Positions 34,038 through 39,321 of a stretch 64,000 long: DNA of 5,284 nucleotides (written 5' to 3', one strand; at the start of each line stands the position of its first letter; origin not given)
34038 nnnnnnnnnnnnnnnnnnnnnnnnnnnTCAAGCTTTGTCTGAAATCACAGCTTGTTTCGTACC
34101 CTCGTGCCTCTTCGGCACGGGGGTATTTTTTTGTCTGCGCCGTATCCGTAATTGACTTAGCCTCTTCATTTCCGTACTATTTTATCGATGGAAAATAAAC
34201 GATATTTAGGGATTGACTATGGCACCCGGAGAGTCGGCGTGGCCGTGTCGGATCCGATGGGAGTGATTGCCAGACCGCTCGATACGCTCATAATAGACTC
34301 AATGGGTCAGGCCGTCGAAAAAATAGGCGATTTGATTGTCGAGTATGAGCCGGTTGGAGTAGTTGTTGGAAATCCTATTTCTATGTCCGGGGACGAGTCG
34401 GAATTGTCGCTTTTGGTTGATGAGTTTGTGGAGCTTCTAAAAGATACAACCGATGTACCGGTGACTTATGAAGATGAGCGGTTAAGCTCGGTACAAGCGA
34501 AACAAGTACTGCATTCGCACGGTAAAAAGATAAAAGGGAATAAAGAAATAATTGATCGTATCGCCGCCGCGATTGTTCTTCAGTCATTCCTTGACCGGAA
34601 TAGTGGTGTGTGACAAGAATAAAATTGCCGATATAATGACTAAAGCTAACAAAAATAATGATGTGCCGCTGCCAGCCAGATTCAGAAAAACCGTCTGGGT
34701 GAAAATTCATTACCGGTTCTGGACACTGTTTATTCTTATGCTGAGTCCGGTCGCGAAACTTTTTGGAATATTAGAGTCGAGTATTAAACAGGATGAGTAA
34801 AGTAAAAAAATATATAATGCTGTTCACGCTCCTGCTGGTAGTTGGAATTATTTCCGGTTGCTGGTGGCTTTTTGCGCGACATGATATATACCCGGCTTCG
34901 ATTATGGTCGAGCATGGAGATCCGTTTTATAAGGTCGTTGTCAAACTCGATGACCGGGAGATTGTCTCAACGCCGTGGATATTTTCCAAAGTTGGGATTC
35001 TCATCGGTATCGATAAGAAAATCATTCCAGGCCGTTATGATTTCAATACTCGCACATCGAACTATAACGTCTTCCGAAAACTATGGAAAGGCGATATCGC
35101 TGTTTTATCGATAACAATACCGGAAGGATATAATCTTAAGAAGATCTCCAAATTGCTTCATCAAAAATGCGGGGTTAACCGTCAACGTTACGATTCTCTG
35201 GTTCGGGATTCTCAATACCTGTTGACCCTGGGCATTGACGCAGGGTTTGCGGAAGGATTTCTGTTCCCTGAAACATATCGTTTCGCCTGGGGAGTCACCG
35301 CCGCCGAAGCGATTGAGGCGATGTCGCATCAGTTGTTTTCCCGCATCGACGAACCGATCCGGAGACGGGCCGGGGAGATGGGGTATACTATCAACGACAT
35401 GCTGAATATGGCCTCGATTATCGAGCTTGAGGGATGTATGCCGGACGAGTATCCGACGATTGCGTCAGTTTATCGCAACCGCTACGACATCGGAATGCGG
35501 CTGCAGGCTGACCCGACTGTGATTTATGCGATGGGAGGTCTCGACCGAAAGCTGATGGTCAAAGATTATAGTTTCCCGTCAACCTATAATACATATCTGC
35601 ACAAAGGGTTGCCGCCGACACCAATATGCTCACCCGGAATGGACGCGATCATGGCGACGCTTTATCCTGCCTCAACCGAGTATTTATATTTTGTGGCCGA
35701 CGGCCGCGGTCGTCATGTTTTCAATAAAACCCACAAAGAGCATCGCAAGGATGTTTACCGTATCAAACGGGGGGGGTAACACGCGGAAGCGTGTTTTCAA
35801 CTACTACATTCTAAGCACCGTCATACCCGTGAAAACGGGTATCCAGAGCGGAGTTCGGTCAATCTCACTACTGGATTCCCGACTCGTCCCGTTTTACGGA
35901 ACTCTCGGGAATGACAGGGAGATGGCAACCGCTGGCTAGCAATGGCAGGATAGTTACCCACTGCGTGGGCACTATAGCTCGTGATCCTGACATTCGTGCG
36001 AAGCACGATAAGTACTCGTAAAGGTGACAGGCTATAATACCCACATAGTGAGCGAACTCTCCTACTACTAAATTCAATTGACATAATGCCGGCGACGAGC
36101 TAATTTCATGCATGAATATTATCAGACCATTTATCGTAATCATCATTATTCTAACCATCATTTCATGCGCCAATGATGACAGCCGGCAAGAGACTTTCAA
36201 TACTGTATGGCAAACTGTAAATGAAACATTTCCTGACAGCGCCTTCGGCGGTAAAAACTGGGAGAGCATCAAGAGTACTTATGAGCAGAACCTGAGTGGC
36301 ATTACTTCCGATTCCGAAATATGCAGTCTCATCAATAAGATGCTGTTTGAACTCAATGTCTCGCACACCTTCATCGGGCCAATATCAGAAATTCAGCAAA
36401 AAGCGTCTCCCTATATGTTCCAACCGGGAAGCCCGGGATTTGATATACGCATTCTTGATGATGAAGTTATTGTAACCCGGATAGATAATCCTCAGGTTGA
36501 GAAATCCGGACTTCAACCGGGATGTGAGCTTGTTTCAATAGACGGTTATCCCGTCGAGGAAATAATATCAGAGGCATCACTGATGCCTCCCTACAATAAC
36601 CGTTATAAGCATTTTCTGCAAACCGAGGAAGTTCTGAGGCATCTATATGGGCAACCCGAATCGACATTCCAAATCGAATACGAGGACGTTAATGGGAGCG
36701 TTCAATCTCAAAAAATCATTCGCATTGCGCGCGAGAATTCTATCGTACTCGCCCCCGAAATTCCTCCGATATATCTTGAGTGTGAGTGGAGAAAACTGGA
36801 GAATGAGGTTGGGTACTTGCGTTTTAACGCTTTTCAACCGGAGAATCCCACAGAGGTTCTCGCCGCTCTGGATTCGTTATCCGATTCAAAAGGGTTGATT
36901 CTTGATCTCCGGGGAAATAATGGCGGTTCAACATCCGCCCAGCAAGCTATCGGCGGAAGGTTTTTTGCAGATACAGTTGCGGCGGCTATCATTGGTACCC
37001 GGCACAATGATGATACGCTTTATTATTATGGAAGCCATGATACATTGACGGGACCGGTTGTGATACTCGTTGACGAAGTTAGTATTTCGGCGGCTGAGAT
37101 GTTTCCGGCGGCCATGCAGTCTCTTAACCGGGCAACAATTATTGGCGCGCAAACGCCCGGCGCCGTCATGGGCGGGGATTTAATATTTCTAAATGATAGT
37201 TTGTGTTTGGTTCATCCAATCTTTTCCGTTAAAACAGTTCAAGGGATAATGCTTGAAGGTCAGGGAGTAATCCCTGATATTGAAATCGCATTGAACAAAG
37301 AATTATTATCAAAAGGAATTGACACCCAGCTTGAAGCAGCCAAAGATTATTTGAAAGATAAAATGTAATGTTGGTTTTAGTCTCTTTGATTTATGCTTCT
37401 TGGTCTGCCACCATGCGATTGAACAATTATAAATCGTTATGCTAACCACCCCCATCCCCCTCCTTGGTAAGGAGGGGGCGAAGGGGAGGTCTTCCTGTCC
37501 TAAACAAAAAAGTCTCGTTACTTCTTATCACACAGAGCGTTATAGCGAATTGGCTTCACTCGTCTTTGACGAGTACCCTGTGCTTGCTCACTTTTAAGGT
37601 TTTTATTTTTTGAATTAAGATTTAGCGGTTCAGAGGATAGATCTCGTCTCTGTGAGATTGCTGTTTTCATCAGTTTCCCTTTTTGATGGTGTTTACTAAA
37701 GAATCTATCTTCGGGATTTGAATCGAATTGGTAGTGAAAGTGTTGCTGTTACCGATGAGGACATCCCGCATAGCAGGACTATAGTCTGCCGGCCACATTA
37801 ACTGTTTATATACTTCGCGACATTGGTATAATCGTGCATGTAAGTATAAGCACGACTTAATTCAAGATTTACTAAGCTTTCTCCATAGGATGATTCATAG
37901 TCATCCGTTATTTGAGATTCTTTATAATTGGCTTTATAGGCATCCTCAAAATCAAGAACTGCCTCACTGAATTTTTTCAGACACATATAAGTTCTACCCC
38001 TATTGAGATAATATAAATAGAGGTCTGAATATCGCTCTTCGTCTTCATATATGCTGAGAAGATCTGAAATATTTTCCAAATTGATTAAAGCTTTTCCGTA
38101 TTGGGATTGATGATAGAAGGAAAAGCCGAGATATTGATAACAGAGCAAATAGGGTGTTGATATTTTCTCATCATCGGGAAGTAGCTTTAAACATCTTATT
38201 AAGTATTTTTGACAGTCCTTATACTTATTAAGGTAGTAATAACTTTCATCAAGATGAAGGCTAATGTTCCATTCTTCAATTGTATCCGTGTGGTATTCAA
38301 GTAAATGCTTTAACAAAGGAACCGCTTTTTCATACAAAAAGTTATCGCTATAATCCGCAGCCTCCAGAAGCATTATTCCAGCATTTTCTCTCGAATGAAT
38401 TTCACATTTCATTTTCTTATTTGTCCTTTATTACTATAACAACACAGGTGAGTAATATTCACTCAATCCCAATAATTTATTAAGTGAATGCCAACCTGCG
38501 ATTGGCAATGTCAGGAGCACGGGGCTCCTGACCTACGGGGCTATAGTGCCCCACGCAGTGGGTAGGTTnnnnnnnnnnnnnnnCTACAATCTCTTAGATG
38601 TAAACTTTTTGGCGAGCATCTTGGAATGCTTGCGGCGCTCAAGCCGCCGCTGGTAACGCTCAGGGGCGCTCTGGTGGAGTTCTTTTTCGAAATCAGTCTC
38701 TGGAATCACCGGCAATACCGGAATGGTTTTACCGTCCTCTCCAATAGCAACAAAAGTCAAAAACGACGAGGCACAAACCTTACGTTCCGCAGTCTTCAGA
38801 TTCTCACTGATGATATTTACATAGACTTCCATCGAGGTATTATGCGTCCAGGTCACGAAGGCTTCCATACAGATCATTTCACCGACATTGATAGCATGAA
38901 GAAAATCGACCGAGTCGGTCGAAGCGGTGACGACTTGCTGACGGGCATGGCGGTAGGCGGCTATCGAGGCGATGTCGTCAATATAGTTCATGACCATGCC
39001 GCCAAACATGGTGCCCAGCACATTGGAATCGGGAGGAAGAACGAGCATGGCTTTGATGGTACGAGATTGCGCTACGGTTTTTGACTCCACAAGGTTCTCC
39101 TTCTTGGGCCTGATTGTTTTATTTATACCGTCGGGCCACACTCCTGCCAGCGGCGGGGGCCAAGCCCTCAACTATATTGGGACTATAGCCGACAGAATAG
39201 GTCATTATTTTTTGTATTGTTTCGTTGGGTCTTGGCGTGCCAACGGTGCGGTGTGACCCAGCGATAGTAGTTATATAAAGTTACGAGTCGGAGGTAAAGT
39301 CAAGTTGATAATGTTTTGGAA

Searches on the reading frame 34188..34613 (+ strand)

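Call 29: search_protein_families(library=pfam, proteins=[window:34188-34613:+])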
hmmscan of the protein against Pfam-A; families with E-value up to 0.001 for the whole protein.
window:34188-34613:+ (141 aa): 1 family
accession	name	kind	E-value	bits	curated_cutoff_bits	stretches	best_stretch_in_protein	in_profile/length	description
PF03652.20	RuvX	-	1.1e-39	136.4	29.2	1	5-136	2-133/134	Holliday junction resolvase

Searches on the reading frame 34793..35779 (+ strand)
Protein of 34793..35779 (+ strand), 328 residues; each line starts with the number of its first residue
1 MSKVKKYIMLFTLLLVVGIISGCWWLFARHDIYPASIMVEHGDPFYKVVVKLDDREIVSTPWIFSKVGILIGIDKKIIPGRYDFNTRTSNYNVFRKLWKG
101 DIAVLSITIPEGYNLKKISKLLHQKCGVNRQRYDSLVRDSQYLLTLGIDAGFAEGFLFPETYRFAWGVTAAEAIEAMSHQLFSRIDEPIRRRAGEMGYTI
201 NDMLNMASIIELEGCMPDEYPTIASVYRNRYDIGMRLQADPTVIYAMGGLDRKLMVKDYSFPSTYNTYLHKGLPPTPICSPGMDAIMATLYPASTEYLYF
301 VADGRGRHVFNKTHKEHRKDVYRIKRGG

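Call 29: search_protein_families(library=pfam, proteins=[window:34793-35779:+])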
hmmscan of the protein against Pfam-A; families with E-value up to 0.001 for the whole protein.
window:34793-35779:+ (328 aa): 1 family
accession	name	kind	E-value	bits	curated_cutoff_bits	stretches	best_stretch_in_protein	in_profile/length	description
PF02618.21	YceG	-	1e-75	255.2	32.4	1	38-321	2-273/275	YceG-like family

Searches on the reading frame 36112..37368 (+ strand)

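Call 29: search_protein_families(library=pfam, proteins=[window:36112-37368:+])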
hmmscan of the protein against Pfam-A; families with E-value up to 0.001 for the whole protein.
window:36112-37368:+ (418 aa): 2 families
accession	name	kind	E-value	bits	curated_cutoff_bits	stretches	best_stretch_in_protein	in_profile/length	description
PF03572.23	Peptidase_S41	-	7.9e-32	110.6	24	1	233-392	2-165/165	Peptidase family S41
PF14684.11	Tricorn_C1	-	1e-08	35.4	24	1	23-78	3-58/59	Tricorn protease C1 domain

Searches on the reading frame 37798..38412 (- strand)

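Call 29: search_protein_families(library=pfam, proteins=[window:37798-38412:-])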
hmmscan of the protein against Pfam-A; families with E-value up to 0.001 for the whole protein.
window:37798-38412:- (204 aa): 2 families
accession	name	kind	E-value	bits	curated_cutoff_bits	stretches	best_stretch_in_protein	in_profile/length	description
PF07719.23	TPR_2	-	2.3e-06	27.7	27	0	134-162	3-31/34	Tetratricopeptide repeat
PF13428.12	TPR_14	-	0.00041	21.2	23.5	0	54-84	7-37/44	Tetratricopeptide repeat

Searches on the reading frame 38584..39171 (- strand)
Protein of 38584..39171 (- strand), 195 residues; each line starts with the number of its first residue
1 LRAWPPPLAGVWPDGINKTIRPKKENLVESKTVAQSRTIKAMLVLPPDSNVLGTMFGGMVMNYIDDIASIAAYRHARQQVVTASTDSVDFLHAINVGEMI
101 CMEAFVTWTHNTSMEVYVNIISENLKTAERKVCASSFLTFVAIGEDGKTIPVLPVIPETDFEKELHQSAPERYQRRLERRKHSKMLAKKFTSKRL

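Call 29: search_protein_families(library=pfam, proteins=[window:38584-39171:-])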
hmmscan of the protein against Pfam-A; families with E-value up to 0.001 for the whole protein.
window:38584-39171:- (195 aa): 1 family
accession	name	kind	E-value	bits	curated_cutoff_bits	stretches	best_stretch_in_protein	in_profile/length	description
PF03061.28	4HBT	-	7.1e-18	65.1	20.6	1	53-127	2-77/79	Thioesterase superfamily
